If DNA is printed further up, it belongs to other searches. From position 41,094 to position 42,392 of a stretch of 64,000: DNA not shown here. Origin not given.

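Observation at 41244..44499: Very GC-rich MerR / vWA / unknown-protein trio next to IS256: likely horizontally acquired three-component module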

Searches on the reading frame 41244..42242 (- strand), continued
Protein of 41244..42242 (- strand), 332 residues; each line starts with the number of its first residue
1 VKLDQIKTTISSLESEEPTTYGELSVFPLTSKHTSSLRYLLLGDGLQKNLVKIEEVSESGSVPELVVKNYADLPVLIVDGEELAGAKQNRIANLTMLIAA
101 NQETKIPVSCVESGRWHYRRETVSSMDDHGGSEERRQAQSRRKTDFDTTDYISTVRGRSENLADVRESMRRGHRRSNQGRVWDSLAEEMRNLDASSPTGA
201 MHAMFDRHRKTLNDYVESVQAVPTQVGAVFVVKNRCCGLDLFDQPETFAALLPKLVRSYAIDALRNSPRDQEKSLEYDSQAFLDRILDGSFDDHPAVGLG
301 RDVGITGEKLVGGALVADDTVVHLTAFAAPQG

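Call 84: find_encoding_contigs(protein=P0074, flank=5000, max_places=2)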
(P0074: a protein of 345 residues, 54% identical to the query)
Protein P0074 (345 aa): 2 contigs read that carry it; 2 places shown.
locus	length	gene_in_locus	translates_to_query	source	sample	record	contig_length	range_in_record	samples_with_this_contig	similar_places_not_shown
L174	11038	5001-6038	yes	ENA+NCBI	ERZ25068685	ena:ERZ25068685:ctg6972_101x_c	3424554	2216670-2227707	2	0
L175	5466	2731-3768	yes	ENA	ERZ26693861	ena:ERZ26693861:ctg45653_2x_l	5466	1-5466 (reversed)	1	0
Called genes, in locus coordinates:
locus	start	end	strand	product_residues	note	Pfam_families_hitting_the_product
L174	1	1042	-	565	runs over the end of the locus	PF00474:SSF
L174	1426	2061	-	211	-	-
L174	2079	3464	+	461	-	PF07992:Pyr_redox_2 (weak), PF13450:NAD_binding_8, PF01593:Amino_oxidase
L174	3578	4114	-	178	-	PF12867:DinB_2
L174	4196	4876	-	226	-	PF12728:HTH_17 (faint), PF13411:MerR_1 (weak)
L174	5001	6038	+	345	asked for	PF20208:ARPP-1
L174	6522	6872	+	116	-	PF11969:DcpS_C, PF01230:HIT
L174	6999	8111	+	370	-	PF01370:Epimerase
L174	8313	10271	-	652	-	PF13620:CarboxypepD_reg, PF13715:CarbopepD_reg_2, PF12450:vWF_A, PF00092:VWA, PF13519:VWA_2, PF13768:VWA_3, PF12034:YfbK_C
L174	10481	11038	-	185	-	-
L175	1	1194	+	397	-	?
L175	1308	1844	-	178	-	PF12867:DinB_2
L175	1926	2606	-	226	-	PF12728:HTH_17 (faint), PF13411:MerR_1 (weak)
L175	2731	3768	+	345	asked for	PF20208:ARPP-1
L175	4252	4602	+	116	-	PF11969:DcpS_C, PF01230:HIT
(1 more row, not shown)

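Call 95: search_protein_families(library=pfam, proteins=[L110:2880-3500:+, L110:3963-4754:-, L110:4714-6195:+, L110:5056-6099:-, L110:11127-11996:+, L110:12025-12723:-, L110:12729-13454:+, L110:14087-14578:+], max_evalue=0.01)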
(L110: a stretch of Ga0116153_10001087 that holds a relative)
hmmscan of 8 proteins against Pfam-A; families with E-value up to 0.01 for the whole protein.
L110:2880-3500:+ (207 aa): 2 families
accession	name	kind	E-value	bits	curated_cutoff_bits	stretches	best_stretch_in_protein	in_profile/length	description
PF16535.10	T3SSipB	-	0.00064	20.5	31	1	84-178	42-132/155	Type III cell invasion protein SipB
PF02895.20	H-kinase_dim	-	0.0019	19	23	1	85-130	16-63/68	Signal transducing histidine kinase, homodimeric domain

L110:3963-4754:- (263 aa): 1 family
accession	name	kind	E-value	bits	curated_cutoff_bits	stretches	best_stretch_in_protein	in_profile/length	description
PF09335.16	VTT_dom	-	1.6e-18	67.8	33.9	1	94-211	2-117/123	VTT domain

L110:4714-6195:+ (494 aa): 3 families
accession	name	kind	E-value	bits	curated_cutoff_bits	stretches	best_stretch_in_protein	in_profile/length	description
PF13091.12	PLDc_2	-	6.4e-40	136.5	27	2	336-461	3-131/132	PLD-like domain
PF00614.28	PLDc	-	3.1e-19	68.5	21.9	2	408-434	2-28/28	Phospholipase D Active site motif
PF13396.11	PLDc_N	-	1.9e-05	25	23.3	1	38-77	4-42/42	Phospholipase_D-nuclease N-terminal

L110:5056-6099:- (347 aa): 0 families

L110:11127-11996:+ (290 aa): 2 families
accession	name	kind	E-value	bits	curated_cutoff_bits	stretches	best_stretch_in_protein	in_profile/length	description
PF10021.15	PARG_cat_microb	-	5.4e-39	134.3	23.5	1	38-178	5-146/146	Microbial-type PARG, catalytic domain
PF05028.20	PARG_cat_C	-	0.00088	19.4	26.3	0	228-245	160-177/207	Poly (ADP-ribose) glycohydrolase (PARG), Macro domain fold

L110:12025-12723:- (232 aa): 0 families

L110:12729-13454:+ (242 aa): 0 families

L110:14087-14578:+ (164 aa): 2 families
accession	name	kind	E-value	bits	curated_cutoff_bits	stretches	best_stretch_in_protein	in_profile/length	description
PF22491.1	DUF6988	-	1.2e-13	51.7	27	1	43-161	4-128/167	Family of unknown function (DUF6988)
PF18928.5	DUF5677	-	3.5e-07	30.9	27.1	1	34-109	2-77/166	Family of unknown function (DUF5677)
